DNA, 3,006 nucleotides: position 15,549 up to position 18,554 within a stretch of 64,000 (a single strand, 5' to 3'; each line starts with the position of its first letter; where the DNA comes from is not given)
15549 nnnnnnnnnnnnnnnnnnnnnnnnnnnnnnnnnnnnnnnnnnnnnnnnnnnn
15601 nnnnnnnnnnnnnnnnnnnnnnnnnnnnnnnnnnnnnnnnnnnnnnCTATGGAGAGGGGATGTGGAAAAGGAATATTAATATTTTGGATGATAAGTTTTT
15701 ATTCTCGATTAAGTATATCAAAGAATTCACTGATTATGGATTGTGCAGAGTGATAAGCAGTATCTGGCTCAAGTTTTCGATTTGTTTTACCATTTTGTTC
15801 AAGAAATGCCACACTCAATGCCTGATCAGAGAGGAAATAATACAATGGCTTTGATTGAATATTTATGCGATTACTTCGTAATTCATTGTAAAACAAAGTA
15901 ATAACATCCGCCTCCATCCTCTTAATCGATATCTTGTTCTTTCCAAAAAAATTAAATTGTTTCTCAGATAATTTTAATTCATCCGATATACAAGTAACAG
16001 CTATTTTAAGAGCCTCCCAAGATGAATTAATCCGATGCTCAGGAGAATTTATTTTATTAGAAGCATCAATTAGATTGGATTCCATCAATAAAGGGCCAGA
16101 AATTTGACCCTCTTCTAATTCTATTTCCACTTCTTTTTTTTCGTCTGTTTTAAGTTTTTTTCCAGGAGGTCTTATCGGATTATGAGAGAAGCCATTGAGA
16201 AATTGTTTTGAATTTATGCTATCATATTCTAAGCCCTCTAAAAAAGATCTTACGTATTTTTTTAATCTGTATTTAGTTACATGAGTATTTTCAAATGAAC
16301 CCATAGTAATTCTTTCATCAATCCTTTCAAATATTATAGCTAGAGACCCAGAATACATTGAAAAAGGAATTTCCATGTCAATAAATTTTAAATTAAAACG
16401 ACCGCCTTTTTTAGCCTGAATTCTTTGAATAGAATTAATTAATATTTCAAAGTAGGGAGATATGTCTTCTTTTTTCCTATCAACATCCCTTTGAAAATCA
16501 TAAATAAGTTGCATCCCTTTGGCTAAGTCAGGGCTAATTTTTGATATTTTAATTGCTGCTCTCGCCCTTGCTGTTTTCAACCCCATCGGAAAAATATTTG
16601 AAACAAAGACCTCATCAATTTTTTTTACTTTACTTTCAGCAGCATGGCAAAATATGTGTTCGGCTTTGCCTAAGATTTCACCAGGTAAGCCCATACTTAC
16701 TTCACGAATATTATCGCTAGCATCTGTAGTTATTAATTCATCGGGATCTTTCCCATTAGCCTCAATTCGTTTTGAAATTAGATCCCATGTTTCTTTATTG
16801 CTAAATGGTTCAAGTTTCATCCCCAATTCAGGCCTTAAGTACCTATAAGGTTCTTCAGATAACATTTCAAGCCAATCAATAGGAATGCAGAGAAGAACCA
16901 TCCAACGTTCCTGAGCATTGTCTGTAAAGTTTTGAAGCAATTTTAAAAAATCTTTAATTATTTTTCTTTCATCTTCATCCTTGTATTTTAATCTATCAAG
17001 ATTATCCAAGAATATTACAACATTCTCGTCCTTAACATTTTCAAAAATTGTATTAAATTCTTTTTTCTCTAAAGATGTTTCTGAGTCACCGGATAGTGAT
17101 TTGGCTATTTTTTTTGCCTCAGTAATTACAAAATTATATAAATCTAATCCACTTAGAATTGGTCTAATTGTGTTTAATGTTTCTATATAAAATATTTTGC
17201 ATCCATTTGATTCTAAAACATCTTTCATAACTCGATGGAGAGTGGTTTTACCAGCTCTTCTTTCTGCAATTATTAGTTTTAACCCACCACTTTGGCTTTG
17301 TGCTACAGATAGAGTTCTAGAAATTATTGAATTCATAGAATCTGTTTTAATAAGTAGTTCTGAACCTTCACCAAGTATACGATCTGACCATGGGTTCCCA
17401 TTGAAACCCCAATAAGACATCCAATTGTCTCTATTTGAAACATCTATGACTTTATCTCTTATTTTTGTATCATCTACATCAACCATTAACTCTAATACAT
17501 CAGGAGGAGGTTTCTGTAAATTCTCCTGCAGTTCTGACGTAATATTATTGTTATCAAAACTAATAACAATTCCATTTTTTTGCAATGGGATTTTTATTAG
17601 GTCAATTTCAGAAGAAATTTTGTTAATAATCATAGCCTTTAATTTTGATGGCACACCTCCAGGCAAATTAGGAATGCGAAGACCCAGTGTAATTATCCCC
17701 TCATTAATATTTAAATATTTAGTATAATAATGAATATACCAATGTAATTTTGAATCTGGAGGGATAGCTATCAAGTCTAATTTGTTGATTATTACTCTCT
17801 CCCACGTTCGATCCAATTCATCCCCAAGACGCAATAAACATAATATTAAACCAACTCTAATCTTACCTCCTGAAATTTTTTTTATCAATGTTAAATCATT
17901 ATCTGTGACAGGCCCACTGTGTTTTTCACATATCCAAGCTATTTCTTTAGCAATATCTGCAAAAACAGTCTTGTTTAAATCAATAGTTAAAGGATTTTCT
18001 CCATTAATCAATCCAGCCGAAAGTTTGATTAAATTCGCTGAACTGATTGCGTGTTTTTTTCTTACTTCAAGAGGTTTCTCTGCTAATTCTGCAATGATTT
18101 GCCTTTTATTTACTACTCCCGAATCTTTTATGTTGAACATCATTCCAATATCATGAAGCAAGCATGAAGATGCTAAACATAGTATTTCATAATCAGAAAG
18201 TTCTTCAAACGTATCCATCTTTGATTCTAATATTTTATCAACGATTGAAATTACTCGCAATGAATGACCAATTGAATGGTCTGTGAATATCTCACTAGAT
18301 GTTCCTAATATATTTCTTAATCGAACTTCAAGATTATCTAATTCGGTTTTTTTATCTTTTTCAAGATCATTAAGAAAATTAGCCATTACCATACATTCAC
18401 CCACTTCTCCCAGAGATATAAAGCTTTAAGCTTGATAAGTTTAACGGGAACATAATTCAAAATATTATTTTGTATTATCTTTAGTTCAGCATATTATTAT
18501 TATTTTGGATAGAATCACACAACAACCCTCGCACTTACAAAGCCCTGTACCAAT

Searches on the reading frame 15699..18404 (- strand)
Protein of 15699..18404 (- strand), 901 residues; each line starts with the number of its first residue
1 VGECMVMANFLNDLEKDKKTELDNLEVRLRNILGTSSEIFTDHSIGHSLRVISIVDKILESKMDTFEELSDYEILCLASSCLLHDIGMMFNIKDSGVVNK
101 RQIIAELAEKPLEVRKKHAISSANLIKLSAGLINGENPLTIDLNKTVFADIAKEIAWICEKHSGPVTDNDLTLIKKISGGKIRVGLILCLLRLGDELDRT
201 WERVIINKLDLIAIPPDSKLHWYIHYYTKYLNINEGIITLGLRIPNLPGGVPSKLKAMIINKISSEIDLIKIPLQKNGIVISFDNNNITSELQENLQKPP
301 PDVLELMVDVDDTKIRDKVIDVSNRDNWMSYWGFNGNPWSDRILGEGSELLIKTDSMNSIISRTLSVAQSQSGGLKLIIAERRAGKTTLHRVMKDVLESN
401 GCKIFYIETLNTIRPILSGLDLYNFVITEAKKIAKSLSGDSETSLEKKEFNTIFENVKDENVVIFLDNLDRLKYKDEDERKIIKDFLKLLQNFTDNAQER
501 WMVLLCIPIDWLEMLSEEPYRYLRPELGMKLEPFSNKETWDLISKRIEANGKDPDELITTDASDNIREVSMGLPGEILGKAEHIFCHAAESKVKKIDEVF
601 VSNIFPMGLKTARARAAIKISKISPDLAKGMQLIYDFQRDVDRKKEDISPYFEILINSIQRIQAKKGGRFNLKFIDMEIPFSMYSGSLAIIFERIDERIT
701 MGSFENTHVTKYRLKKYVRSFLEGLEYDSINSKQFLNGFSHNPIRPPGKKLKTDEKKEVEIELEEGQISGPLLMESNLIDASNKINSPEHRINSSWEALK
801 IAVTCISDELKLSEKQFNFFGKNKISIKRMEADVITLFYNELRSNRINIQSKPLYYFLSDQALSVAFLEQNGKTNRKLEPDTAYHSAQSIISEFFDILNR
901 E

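Call 5: search_protein_families(library=pfam, proteins=[window:15699-18404:-], max_evalue=0.001)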
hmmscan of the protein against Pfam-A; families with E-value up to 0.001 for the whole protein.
window:15699-18404:- (901 aa): 3 families
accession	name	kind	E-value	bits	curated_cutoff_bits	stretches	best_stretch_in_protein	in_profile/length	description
PF24391.1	HD-CE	-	2.8e-28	99.8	27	1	40-236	4-225/263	HD-CE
PF01637.24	ATPase_2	-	2e-06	28.2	33.2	1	365-550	12-198/225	ATPase domain predominantly from Archaea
PF00004.35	AAA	-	5.2e-05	24.1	21.2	1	424-500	25-102/131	ATPase family associated with various cellular activities (AAA)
